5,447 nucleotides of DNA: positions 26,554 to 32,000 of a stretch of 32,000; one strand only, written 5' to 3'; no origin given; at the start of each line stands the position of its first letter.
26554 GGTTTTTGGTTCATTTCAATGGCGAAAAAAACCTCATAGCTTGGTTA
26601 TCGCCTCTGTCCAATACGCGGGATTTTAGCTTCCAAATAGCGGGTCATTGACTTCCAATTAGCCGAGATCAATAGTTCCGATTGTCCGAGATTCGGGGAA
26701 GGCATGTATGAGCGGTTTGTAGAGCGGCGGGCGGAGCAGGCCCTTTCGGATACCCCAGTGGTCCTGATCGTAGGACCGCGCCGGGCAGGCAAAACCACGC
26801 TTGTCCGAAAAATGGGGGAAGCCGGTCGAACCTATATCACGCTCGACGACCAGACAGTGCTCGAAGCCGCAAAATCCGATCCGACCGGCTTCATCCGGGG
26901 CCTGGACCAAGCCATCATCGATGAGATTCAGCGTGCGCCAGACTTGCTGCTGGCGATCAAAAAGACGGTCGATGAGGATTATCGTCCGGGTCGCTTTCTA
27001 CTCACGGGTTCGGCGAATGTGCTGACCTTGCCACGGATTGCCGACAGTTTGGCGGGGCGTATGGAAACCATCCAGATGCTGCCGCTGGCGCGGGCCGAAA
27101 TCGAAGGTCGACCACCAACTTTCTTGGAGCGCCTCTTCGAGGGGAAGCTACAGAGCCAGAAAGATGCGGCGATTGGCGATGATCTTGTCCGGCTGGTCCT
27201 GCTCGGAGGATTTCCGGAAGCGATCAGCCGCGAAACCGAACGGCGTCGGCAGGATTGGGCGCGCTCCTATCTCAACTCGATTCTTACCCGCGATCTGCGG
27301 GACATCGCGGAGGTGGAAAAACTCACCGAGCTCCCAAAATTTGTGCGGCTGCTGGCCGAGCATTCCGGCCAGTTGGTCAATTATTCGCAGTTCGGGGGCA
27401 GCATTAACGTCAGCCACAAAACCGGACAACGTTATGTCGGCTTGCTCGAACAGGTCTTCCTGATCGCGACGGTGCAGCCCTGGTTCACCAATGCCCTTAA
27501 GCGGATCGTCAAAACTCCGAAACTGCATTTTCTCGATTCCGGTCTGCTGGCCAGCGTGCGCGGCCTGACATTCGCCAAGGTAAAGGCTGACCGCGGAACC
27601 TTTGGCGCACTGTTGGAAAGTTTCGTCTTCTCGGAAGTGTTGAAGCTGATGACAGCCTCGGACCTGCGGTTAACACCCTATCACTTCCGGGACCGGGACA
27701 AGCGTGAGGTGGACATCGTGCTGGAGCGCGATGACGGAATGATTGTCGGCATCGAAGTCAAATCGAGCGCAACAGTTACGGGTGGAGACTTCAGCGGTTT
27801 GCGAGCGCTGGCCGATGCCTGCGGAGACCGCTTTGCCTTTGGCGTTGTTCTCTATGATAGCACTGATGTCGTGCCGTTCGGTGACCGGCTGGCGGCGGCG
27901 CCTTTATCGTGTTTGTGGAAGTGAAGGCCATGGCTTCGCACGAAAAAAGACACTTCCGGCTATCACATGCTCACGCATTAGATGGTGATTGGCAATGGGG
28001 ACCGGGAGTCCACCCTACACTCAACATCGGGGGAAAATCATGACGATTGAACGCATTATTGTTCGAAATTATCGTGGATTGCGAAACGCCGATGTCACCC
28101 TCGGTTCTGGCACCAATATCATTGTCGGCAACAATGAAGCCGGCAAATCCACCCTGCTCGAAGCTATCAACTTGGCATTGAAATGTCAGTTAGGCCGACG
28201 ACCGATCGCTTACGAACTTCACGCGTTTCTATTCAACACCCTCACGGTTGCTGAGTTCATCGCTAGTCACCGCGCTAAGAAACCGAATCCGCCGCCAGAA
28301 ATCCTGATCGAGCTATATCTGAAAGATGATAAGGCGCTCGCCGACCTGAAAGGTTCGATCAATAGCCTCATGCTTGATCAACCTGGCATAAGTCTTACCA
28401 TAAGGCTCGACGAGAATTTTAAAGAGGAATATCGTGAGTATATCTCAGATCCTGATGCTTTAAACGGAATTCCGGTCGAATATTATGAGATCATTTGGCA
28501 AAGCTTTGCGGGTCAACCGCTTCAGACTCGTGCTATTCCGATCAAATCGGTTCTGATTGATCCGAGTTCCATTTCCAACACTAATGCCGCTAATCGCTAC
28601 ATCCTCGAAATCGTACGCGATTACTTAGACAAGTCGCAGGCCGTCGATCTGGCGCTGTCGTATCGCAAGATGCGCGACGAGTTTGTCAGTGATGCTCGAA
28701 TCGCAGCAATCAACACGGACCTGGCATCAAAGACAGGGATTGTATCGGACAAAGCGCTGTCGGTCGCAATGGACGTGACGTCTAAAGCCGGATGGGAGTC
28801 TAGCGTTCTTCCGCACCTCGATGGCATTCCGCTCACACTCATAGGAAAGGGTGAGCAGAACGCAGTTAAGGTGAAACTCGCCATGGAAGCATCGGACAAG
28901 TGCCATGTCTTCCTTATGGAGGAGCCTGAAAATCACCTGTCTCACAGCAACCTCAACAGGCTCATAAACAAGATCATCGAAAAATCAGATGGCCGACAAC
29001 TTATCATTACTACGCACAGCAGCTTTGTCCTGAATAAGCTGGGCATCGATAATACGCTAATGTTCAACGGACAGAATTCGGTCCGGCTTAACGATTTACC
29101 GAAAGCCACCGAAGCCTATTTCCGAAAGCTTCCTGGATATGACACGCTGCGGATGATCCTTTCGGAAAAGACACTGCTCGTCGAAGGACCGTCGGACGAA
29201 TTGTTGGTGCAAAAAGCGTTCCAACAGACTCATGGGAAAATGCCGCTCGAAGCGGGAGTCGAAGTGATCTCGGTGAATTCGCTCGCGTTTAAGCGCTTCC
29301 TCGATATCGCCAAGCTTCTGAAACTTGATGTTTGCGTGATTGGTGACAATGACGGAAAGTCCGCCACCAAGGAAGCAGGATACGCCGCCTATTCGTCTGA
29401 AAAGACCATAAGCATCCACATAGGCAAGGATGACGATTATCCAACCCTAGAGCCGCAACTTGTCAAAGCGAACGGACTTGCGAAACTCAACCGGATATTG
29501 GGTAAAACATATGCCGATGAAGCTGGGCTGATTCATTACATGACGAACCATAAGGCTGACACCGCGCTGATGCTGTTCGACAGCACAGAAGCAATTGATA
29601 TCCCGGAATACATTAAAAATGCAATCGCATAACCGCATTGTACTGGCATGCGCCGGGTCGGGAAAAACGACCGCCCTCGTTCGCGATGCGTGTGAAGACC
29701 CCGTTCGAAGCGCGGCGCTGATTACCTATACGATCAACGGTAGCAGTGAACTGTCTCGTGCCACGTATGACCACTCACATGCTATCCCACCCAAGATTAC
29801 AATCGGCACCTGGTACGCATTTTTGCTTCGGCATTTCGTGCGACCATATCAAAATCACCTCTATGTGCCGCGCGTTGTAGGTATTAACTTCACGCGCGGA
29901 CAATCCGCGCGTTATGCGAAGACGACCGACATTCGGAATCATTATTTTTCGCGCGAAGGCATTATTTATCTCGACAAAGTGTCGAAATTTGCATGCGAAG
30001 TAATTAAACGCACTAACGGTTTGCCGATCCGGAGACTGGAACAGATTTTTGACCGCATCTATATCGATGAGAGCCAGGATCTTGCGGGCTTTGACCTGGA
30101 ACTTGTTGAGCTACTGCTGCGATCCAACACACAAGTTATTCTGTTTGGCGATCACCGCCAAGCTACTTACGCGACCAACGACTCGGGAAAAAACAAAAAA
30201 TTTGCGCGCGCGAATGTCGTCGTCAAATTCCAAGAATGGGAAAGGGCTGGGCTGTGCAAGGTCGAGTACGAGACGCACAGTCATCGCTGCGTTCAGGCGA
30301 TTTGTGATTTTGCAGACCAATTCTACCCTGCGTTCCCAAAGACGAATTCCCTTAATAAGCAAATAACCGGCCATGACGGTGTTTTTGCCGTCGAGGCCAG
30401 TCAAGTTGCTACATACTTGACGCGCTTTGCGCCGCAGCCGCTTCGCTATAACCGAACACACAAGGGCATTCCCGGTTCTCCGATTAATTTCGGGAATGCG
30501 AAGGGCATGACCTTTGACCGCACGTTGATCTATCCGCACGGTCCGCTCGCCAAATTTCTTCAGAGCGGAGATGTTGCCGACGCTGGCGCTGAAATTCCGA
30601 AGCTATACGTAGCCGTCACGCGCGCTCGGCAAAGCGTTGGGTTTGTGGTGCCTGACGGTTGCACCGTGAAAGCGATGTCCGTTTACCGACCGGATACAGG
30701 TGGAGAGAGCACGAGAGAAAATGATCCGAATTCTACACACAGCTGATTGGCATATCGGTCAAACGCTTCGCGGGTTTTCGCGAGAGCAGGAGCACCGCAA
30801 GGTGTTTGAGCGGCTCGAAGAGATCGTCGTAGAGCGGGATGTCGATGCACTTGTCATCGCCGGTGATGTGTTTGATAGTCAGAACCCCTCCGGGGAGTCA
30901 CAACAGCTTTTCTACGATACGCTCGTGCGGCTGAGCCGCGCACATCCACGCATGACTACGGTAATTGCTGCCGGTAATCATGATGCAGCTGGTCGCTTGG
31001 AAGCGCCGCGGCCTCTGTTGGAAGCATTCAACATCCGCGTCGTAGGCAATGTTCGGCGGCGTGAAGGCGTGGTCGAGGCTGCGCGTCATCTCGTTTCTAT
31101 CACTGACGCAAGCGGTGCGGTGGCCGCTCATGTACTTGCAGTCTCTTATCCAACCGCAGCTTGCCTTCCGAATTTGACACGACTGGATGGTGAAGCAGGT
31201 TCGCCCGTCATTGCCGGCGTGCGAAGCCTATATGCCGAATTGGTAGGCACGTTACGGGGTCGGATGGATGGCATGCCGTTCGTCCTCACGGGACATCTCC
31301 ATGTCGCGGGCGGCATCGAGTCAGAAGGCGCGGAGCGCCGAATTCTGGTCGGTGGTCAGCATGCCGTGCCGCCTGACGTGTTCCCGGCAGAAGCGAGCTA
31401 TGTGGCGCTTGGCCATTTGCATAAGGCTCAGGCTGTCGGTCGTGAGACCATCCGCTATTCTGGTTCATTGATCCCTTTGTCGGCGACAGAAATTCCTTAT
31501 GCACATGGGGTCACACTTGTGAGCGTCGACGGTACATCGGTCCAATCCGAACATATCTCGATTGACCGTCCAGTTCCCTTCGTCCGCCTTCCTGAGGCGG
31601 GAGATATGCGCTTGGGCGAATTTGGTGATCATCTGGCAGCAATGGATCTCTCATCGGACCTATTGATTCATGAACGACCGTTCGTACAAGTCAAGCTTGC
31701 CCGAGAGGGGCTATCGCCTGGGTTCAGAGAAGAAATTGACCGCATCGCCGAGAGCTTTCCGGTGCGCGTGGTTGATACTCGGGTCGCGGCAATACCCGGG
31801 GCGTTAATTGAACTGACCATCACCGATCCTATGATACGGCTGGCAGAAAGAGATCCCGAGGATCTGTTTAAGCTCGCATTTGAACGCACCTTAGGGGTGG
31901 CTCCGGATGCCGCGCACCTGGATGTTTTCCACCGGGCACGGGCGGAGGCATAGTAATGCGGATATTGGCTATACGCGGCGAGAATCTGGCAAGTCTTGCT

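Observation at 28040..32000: Gabija-like OLD nuclease and UvrD-like helicase with reading frames interlocked with SbcD-SbcC: candidate four-gene nuclease/helicase module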

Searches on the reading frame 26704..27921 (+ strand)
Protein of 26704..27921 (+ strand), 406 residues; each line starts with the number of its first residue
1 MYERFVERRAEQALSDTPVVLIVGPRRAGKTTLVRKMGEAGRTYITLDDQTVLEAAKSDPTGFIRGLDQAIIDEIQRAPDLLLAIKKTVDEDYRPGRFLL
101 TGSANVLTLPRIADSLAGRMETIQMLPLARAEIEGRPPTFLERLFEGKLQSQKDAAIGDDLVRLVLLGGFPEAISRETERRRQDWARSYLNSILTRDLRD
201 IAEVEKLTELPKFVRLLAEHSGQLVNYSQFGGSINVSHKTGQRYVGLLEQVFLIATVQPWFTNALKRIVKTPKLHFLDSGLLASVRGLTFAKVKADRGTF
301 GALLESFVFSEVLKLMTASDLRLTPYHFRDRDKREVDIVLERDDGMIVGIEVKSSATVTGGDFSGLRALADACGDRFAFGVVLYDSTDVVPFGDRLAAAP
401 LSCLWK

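Call 3: search_protein_families(library=pfam, proteins=[window:26704-27921:+], max_evalue=0.01)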
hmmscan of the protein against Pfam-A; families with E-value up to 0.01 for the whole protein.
window:26704-27921:+ (406 aa): 2 families
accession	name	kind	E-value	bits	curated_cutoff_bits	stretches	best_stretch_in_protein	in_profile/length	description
PF13635.12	DUF4143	-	1.7e-44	151.8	28.1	1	196-355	2-160/160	Domain of unknown function (DUF4143)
PF13173.12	AAA_14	-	2.8e-25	89.2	27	1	17-133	2-128/129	AAA domain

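Call 4: search_protein_families(library=padloc, proteins=[window:26704-27921:+], max_evalue=0.01)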
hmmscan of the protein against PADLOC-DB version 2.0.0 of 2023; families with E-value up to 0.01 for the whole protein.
window:26704-27921:+ (406 aa): 8 families
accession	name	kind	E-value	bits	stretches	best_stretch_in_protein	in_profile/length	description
PDLC04790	PDC-S01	-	8.8e-172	569.6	1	1-406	11-419/422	-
PDLC04789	PDC-S01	-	5.5e-55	184.9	1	1-356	1-342/375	-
PDLC04791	PDC-S01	-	3.8e-33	112.7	2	156-370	153-364/395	-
PDLC04787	PDC-S01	-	7.5e-29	98.8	1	8-352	18-355/412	-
PDLC04788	PDC-S01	-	5.2e-20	69.8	1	71-357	89-385/448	-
PDLC04786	PDC-S01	-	2.5e-17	60.8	1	20-359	23-391/439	-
PDLC04792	PDC-S01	-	1.1e-14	51.9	2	272-358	305-388/452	-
PDLC04140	mad8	-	0.00032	18.3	1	15-196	25-129/314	mads_8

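Call 5: search_protein_families(library=ncbifam, proteins=[window:26704-27921:+], max_evalue=0.01)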
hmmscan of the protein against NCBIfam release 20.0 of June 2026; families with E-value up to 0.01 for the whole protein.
window:26704-27921:+ (406 aa): 0 families

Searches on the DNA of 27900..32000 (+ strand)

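Call 8: search_dna_similar(query=window:27900-32000:+, collection=plasmids, mode=near, max_rows=20)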
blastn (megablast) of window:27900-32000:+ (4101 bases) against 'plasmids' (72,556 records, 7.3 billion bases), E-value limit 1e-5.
Records with a match: 7; places in all: 7; records where one place covers at least 80% of the query: 0.
Best place of each record, by identity: 80-90% 7.
By first word of the organism name: Rhizobium 4; Methylocella 2; Bradyrhizobium 1.
By predicted mobility (MOB-suite, as given by PLSDB): conjugative 5; non-mobilizable 2.
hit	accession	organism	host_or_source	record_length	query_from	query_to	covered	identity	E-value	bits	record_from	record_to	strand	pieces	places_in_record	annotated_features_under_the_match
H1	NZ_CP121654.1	Rhizobium sp. CB3171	Calliandra calothyrsus,cell culture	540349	2814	4100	31%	88.3%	0e+0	1541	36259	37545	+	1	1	exonuclease SbcCD subunit D | AAA family ATPase | DUF87 domain-containing protein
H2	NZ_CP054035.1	Rhizobium indicum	Pisum sativum l. (pea),Pure culture,Pea ...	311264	2822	4100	31%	88.0%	0e+0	1509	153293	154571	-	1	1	exonuclease SbcCD subunit D | AAA family ATPase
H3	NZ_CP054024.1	Rhizobium indicum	Pisum sativum l. (pea),Pure culture,Pea ...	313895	2822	4100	31%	87.9%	0e+0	1504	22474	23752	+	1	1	exonuclease SbcCD subunit D | AAA family ATPase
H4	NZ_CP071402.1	Rhizobium leguminosarum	lentil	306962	2822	4100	31%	87.9%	0e+0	1502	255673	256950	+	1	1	none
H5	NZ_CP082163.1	Bradyrhizobium sp. 195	Acmispon strigosus,cell culture,root ...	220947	2814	4099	31%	87.0%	0e+0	1445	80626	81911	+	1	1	exonuclease SbcCD subunit D | AAA family ATPase | hypothetical protein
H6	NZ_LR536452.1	Methylocella tundrae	-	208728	2821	4100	31%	82.7%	0e+0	1134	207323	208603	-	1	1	exonuclease SbcCD subunit D | AAA family ATPase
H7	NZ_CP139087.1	Methylocella tundrae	Single cell,tundra wetland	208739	2821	4100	31%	82.7%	0e+0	1134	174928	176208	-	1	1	exonuclease SbcCD subunit D | AAA family ATPase | DUF87 domain-containing protein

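Call 10: get_annotated_region(hit=H1, flank=9000)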
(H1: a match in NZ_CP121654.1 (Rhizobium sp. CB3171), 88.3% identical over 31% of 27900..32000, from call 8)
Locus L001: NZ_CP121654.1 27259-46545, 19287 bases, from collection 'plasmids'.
description: Rhizobium sp. CB3171 plasmid pCB3171_2, complete sequence
organism: Rhizobium sp. CB3171 (NCBI taxid 3039157)
taxonomy: Bacteria; Pseudomonadota; Alphaproteobacteria; Hyphomicrobiales; Rhizobiaceae; Rhizobium; Rhizobium sp. CB3171
host: -; source: Calliandra calothyrsus,cell culture; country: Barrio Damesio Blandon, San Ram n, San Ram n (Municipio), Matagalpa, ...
typing (MOB-suite, as given by PLSDB): conjugative; relaxase MOBQ; mating-pair formation MPF_T
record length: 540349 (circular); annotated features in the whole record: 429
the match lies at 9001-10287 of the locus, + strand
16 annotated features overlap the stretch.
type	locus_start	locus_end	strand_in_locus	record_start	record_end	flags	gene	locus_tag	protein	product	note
CDS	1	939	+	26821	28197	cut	-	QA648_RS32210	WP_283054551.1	hypothetical protein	-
CDS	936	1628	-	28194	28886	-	-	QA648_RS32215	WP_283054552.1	hypothetical protein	-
CDS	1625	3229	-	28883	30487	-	-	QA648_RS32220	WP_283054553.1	adenylosuccinate synthetase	GO:0006164 - purine nucleotide biosynthetic process [Evidence IEA]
CDS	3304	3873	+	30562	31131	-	-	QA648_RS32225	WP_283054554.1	hypothetical protein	-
CDS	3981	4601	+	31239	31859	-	-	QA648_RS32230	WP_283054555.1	type IV toxin-antitoxin system AbiEi family antitoxin domain-containing protein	-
CDS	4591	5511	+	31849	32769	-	-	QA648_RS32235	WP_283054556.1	nucleotidyl transferase AbiEii/AbiGii toxin family protein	-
CDS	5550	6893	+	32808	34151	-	-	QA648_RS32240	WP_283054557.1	SIR2 family protein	-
CDS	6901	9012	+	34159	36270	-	-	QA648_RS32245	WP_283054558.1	DUF87 domain-containing protein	-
CDS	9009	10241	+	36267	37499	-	-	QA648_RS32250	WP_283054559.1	exonuclease SbcCD subunit D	-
CDS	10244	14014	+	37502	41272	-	-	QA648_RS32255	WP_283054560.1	AAA family ATPase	GO:0006302 - double-strand break repair [Evidence IEA]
CDS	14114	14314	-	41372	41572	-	-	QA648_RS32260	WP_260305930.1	hypothetical protein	-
CDS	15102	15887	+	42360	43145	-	-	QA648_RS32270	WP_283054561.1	IS6 family transposase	-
CDS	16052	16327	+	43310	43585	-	-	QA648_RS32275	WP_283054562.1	hypothetical protein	-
CDS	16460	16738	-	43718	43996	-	-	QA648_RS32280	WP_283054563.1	HU family DNA-binding protein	GO:0030261 - chromosome condensation [Evidence IEA]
CDS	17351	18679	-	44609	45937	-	-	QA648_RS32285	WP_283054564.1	APC family permease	-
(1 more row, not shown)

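Call 11: get_annotated_region(hit=H5, flank=9000)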
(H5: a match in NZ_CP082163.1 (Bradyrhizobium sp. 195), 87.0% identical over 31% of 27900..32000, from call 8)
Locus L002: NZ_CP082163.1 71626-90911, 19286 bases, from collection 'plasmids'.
description: Bradyrhizobium sp. 195 plasmid p195_2, complete sequence
organism: Bradyrhizobium sp. 195 (NCBI taxid 2782662)
taxonomy: Bacteria; Pseudomonadota; Alphaproteobacteria; Hyphomicrobiales; Nitrobacteraceae; Bradyrhizobium; Bradyrhizobium sp. 195
host: -; source: Acmispon strigosus,cell culture,root nodule; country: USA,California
typing (MOB-suite, as given by PLSDB): conjugative; replicon rep_cluster_506; relaxase MOBP; mating-pair formation MPF_T
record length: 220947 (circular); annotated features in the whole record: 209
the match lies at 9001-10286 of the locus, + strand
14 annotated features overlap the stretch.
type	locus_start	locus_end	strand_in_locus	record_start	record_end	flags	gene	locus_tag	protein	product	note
CDS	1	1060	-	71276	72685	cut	-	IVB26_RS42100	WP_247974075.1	type IIL restriction-modification enzyme MmeI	-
CDS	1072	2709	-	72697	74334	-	-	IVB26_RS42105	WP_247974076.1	DNA methyltransferase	-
CDS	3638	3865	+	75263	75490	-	-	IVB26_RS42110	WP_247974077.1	hypothetical protein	-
CDS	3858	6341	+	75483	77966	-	-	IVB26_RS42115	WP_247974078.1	AAA family ATPase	GO:0006302 - double-strand break repair [Evidence IEA]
CDS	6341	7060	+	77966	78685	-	-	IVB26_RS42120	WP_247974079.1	DCL family protein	-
CDS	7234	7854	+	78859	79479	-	-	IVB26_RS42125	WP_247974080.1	type IV toxin-antitoxin system AbiEi family antitoxin domain-containing protein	-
CDS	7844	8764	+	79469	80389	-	-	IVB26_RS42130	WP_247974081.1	nucleotidyl transferase AbiEii/AbiGii toxin family protein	-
CDS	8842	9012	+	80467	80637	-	-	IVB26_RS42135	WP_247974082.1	hypothetical protein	-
CDS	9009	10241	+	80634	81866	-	-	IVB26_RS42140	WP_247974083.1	exonuclease SbcCD subunit D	-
CDS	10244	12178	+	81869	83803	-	-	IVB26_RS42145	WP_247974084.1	AAA family ATPase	GO:0006302 - double-strand break repair [Evidence IEA]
CDS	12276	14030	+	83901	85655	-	-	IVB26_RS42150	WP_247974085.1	SbcC/MukB-like Walker B domain-containing protein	-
CDS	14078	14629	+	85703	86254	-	-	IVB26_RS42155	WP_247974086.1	hypothetical protein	-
CDS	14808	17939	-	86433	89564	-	-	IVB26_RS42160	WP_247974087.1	helicase-related protein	-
CDS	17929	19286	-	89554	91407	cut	-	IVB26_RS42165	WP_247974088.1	phospholipase D family protein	-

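Call 12: get_annotated_region(hit=H7, flank=9000)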
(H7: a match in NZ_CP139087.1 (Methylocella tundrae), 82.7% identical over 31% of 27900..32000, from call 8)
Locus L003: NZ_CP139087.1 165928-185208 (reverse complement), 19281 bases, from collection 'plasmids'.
description: Methylocella tundrae strain T4 plasmid p2, complete sequence
organism: Methylocella tundrae (NCBI taxid 227605)
taxonomy: Bacteria; Pseudomonadota; Alphaproteobacteria; Hyphomicrobiales; Beijerinckiaceae; Methylocella; Methylocella tundrae
host: -; source: Single cell,tundra wetland; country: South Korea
typing (MOB-suite, as given by PLSDB): non-mobilizable
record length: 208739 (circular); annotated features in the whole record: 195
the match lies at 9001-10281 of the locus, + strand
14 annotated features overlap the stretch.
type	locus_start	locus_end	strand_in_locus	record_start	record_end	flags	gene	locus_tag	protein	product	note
CDS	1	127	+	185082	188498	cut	-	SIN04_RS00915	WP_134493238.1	DEAD/DEAH box helicase family protein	-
CDS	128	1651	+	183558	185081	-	-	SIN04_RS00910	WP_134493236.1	class I SAM-dependent DNA methyltransferase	-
CDS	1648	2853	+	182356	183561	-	-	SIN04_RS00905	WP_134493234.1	restriction endonuclease subunit S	GO:0006304 - DNA modification [Evidence IEA]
CDS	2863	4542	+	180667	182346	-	-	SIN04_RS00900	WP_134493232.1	AAA family ATPase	-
CDS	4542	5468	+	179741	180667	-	-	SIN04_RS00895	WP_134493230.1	hypothetical protein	-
CDS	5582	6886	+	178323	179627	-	-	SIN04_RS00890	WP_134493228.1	SIR2 family protein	-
CDS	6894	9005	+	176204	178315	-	-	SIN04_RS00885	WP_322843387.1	DUF87 domain-containing protein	-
CDS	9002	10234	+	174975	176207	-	-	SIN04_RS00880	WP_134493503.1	exonuclease SbcCD subunit D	-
CDS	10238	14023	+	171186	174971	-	-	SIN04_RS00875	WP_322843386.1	AAA family ATPase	GO:0006302 - double-strand break repair [Evidence IEA]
CDS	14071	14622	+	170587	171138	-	-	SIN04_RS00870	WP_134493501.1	hypothetical protein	-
CDS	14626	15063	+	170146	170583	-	-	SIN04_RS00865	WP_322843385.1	hypothetical protein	-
CDS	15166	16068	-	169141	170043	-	-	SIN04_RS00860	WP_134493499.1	hypothetical protein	-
CDS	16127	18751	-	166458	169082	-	-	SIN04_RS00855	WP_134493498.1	AAA family ATPase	-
CDS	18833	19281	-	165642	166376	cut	-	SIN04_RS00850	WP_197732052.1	hypothetical protein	-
